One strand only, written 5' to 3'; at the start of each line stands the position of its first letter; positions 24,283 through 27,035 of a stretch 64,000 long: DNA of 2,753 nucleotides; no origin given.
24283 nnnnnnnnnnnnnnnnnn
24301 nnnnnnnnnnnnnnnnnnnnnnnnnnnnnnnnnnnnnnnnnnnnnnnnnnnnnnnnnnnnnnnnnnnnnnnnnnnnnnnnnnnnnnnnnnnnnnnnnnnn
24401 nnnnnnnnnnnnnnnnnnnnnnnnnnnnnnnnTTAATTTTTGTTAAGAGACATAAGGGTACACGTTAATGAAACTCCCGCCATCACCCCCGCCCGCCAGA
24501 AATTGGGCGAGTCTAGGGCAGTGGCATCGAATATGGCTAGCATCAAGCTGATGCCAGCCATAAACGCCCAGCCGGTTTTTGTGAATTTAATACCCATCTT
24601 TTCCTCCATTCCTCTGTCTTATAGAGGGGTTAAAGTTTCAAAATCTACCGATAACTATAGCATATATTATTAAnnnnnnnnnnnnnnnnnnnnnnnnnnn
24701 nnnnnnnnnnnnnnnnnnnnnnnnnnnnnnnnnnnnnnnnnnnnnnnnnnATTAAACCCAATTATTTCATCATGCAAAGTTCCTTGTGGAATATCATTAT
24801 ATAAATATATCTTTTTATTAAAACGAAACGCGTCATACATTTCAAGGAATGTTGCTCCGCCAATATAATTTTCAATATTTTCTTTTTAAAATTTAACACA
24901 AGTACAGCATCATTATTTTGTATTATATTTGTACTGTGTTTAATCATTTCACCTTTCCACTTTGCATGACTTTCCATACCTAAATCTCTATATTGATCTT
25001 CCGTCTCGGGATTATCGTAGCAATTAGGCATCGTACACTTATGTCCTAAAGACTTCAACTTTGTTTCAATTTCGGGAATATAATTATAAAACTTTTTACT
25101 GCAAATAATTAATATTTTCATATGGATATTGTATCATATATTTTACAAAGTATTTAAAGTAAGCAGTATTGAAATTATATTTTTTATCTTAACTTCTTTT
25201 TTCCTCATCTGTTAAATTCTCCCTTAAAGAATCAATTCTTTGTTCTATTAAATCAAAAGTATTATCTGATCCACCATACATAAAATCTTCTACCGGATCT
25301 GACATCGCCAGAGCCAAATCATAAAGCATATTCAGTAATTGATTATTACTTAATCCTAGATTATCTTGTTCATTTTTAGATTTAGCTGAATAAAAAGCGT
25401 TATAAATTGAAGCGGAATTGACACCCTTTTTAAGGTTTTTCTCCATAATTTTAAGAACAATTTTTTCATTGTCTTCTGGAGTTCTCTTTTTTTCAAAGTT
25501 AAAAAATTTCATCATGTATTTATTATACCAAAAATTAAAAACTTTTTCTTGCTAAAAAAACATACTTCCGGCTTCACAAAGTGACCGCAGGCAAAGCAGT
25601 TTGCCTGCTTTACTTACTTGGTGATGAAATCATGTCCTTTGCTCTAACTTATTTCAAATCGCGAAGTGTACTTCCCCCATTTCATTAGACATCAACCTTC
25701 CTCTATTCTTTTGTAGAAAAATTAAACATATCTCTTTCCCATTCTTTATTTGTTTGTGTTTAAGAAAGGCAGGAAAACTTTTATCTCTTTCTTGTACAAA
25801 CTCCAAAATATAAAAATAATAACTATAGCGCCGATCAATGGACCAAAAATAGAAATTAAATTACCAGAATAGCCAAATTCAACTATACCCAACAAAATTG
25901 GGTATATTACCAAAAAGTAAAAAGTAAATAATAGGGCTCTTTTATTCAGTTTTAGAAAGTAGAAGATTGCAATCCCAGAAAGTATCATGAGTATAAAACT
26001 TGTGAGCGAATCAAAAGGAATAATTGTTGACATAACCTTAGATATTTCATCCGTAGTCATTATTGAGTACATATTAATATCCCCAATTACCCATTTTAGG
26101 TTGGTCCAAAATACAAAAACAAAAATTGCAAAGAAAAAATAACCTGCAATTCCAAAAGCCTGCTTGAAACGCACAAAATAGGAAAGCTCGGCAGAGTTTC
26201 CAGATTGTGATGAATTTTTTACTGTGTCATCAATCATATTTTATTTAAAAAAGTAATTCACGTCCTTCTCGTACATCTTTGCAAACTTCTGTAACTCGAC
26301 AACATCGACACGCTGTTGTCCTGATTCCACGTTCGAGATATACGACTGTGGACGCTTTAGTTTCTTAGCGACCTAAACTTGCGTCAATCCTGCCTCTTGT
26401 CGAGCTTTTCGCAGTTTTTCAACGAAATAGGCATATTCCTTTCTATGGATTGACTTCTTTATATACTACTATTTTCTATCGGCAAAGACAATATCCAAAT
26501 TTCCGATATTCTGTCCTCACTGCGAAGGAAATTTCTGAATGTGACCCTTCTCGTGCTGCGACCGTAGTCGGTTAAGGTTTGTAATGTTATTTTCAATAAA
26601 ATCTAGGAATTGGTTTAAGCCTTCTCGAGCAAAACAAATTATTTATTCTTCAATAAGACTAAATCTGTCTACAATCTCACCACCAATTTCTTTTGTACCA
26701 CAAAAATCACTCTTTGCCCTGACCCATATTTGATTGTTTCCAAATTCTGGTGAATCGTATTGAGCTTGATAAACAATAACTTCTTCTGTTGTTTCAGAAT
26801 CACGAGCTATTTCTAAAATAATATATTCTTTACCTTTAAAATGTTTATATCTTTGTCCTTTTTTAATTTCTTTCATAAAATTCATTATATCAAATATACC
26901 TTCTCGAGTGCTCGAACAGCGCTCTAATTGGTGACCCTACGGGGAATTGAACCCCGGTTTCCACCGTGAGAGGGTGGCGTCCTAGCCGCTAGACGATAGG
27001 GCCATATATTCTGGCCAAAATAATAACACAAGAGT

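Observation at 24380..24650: GC-rich 54-aa hydrophobic ORF with strong RBS and tandem hairpins (toxin-like small membrane protein?)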

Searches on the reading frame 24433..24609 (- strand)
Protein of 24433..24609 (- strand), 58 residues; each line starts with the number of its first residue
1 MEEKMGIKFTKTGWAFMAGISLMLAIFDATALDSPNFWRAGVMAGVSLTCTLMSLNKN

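Call 9: search_protein_families(library=pfam, proteins=[window:24433-24609:-], max_evalue=0.1)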
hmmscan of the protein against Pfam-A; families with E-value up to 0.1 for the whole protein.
window:24433-24609:- (58 aa): 0 families

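Call 12: find_homologous_proteins(query=window:24433-24609:-, max_evalue=10)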
Query window:24433-24609:-: no candidate shares three 5-residue words with the query. No homologue found.
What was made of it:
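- There is no homologue at protein level in 5.8 billion clusters (call 12).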

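Call 18: find_related_loci(query=window:24433-24609:-, collection=metagenome_contigs, flank=5000)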
Query window:24433-24609:- (58 aa) in metagenome_contigs; peptide patterns used: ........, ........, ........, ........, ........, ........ (x = any residue, [..] = any of these).
570 stretches matched a pattern, but none encodes a relative of the query by tblastn (E <= 1e-3).

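Call 19: find_related_loci(query=window:24433-24609:-, collection=viral_contigs, flank=5000)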
Query window:24433-24609:- (58 aa) in viral_contigs; peptide patterns used: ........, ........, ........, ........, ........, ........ (x = any residue, [..] = any of these).
29 stretches matched a pattern, but none encodes a relative of the query by tblastn (E <= 1e-3).
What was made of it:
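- Back-translated scans of metagenome and viral contigs found nothing (calls 18, 19).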

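Call 36: search_protein_families(library=phrogs, proteins=[window:24433-24609:-], max_evalue=0.01)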
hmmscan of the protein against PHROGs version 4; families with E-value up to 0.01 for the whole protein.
window:24433-24609:- (58 aa): 0 families

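Call 40: search_protein_representatives(protein=window:24433-24609:-)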
Query: 58 residues. Proteins with E-value up to 0.001 (for the whole library): 4; up to 1e-10: 0; up to 1e-30: 0. The best 4 are listed.
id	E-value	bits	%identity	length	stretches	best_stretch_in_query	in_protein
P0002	2.7e-06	43.1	39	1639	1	23-53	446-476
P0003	6.5e-06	41.9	38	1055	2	25-53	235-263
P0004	2.4e-04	37.0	38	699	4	10-44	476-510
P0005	9.2e-04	35.1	27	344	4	10-40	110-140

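Call 61: search_protein_families(library=ncbifam, proteins=[window:24433-24609:-], max_evalue=1)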
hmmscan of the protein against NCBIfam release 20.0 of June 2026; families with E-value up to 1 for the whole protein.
window:24433-24609:- (58 aa): 0 families

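Call 62: search_protein_families(library=padloc, proteins=[window:24433-24609:-], max_evalue=0.1)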
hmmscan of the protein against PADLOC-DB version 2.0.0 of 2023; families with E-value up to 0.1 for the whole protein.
window:24433-24609:- (58 aa): 0 families

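Call 68: predict_structure(protein=window:24436-24597:-)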
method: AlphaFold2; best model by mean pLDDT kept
length: 54 residues; sequences in the alignment: 1
mean_pLDDT: 71.0   pTM: 0.45
mean pLDDT of the five models: 71.0, 69.9, 67.0, 66.2, 62.0
residues with pLDDT >= 90: 0; 70-90: 34; 50-70: 18; < 50: 2
segments of 3 or more residues with pLDDT < 50: none
pLDDT, mean of each block of 10 residues (from residue 1): 58 77 65 78 79 66
secondary structure, 60 per line:
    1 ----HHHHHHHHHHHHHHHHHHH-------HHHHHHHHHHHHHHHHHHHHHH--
elements in order: H5-23 H31-52
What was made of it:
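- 24433..24597 (-): 54-codon ORF encoding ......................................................, plus a stop codon. An in-frame upstream ATG at 24609 would give 58 aa. AlphaFold2 helical hairpin (call 68).
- On Type I toxin-antitoxin system: AlphaFold2 gives helices 5-23 and 31-52 at pLDDT 71 (call 68).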

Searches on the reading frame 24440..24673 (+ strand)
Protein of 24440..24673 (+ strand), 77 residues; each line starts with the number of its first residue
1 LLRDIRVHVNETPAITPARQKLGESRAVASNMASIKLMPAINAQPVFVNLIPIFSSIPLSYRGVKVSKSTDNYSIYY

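Call 61: search_protein_families(library=ncbifam, proteins=[window:24440-24673:+], max_evalue=1)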
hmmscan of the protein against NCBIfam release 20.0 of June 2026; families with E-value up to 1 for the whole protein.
window:24440-24673:+ (77 aa): 0 families

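Call 75: predict_structure(protein=window:24443-24673:+)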
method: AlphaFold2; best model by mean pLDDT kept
length: 76 residues; sequences in the alignment: 1
mean_pLDDT: 54.5   pTM: 0.15
mean pLDDT of the five models: 54.5, 49.3, 48.7, 44.6, 41.2
residues with pLDDT >= 90: 0; 70-90: 0; 50-70: 56; < 50: 20
segments of 3 or more residues with pLDDT < 50: 1-3, 27-29, 51-55, 57-59
pLDDT, mean of each block of 10 residues (from residue 1): 50 55 53 55 56 48 60 61
secondary structure, 60 per line:
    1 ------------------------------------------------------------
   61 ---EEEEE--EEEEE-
elements in order: E64-68 E71-75
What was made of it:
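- AlphaFold2 from a single sequence gives two helices with pLDDT 71 and pTM 0.45, against pLDDT 54.5, pTM 0.15 and no helices for the antisense ORF (calls 68, 75). AlphaFold treats the sense ORF very differently from the antisense ORF (calls 68, 75).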

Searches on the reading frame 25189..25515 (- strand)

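Call 9: search_protein_families(library=pfam, proteins=[window:25189-25515:-], max_evalue=0.1)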
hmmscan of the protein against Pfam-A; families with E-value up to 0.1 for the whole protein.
window:25189-25515:- (108 aa): 0 families

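Call 36: search_protein_families(library=phrogs, proteins=[window:25189-25515:-], max_evalue=0.01)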
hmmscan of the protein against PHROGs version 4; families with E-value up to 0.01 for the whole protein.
window:25189-25515:- (108 aa): 0 families

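Call 61: search_protein_families(library=ncbifam, proteins=[window:25189-25515:-], max_evalue=1)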
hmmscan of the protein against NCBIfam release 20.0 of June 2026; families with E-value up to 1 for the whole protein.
window:25189-25515:- (108 aa): 1 family
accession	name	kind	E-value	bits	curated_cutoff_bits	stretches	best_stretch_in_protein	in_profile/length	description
NF047591.1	ligase_LytR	equivalog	0.007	15.7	450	1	18-66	226-273/336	glycopolymer--peptidoglycan transferase LytR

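Call 62: search_protein_families(library=padloc, proteins=[window:25189-25515:-], max_evalue=0.1)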
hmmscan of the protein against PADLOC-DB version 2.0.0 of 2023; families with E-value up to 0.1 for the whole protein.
window:25189-25515:- (108 aa): 2 families
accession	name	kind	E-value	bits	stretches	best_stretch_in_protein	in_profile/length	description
PDLC01703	Cas12h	-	0.002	14.5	1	10-65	68-121/838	CAS-V-H; effector__SPE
PDLC01704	Cas12h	-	0.002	14.5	1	10-65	68-121/838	Cas12h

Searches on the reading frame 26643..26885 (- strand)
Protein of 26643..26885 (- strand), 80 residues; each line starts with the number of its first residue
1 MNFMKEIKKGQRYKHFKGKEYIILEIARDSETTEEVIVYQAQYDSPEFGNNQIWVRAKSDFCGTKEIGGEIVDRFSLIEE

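Call 9: search_protein_families(library=pfam, proteins=[window:26643-26885:-], max_evalue=0.1)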
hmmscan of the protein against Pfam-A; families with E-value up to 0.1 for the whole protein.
window:26643-26885:- (80 aa): 1 family
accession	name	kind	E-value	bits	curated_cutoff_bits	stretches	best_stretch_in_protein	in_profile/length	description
PF07866.17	DUF1653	-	1e-19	71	23.5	1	12-76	2-61/62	Protein of unknown function (DUF1653)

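Call 36: search_protein_families(library=phrogs, proteins=[window:26643-26885:-], max_evalue=0.01)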
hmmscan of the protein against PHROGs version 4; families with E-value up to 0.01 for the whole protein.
window:26643-26885:- (80 aa): 1 family
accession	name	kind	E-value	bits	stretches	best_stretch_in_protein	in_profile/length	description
phrog_4767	-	unknown function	1.8e-05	24.7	1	4-67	6-67/505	-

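Call 62: search_protein_families(library=padloc, proteins=[window:26643-26885:-], max_evalue=0.1)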
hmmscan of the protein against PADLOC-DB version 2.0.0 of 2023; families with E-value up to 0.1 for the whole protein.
window:26643-26885:- (80 aa): 0 families
